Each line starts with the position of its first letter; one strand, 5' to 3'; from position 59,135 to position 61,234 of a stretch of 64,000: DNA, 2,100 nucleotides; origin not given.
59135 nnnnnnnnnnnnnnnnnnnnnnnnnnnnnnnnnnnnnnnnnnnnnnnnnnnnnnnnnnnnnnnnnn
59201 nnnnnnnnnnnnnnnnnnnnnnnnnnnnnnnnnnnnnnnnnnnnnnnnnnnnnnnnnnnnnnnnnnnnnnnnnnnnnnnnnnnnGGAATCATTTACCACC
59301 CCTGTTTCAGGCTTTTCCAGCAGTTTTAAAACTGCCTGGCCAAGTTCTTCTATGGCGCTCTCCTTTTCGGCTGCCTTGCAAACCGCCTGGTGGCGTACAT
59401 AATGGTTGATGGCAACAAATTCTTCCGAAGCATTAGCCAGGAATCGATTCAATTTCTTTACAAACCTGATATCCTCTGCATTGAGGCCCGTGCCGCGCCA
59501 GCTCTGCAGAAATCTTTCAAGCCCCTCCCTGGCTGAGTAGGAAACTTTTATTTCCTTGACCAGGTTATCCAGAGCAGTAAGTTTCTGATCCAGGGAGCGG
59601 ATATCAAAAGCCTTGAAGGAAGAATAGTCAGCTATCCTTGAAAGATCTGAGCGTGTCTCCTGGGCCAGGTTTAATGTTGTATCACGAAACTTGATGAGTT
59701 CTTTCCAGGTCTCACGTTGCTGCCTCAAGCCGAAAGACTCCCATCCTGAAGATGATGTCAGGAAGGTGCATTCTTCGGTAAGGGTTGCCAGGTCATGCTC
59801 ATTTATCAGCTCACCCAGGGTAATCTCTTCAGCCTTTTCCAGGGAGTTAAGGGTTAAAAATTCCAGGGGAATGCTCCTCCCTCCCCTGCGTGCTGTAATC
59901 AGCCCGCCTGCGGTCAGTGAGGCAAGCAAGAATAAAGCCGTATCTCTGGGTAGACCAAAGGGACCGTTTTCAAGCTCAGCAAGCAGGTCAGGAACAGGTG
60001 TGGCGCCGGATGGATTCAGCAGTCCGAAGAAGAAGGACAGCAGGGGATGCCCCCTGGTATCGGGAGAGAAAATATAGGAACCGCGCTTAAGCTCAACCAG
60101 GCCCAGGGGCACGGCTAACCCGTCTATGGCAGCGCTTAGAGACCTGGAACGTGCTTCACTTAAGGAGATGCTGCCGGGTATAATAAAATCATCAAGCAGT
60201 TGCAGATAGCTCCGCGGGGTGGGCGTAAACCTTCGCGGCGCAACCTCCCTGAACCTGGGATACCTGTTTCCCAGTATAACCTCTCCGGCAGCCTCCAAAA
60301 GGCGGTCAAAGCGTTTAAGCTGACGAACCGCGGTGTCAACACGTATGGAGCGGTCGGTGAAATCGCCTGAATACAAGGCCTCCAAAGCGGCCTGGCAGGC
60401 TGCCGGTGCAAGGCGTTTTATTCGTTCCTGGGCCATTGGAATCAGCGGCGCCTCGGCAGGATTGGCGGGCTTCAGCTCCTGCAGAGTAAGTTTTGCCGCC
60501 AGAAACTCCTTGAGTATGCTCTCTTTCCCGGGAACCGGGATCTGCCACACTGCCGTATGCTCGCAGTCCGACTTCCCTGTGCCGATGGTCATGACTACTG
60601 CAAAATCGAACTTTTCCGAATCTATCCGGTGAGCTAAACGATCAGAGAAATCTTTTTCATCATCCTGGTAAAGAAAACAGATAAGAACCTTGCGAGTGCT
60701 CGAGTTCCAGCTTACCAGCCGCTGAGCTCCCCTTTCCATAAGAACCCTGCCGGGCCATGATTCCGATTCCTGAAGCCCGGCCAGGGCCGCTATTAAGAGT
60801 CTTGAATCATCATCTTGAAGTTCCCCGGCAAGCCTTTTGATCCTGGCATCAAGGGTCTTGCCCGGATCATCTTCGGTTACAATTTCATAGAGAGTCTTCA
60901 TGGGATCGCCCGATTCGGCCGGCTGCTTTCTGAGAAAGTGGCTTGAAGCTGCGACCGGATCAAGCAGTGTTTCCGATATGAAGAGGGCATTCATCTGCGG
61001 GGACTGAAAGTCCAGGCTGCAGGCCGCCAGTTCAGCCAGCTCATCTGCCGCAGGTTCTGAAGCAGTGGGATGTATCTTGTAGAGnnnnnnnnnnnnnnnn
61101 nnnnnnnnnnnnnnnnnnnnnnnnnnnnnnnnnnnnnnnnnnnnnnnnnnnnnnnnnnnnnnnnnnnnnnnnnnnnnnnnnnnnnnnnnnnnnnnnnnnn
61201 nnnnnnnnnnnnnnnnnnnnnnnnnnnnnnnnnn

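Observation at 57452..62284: Single 1610-aa polypeptide fusing a BrxC/PglY-type ATPase to a PglZ-type phosphatase-fold domain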

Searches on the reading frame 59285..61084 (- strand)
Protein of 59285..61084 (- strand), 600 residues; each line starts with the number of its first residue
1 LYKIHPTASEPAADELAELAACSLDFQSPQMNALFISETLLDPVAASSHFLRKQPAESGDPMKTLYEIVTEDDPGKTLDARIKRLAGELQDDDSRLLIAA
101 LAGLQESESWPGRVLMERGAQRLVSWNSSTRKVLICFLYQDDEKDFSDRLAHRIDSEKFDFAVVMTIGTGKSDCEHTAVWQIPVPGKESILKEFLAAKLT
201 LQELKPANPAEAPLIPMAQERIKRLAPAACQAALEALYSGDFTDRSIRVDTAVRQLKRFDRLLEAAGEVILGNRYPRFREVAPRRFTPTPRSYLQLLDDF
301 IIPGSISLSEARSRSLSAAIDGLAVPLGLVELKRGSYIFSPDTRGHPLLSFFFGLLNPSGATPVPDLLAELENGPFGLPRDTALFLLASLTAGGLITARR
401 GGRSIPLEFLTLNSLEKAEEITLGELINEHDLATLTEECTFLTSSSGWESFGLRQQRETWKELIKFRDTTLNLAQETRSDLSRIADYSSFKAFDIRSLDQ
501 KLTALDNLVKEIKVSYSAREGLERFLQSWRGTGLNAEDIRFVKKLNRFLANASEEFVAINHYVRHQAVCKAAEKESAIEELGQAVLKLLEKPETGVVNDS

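Call 8: search_protein_families(library=pfam, proteins=[window:59285-61084:-], max_evalue=10)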
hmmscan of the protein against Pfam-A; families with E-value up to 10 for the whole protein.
window:59285-61084:- (600 aa): 1 family
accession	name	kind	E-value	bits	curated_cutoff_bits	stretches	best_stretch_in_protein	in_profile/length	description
PF17097.10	Kre28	-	0.13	11.7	27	1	455-527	30-100/365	Spindle pole body component Kre28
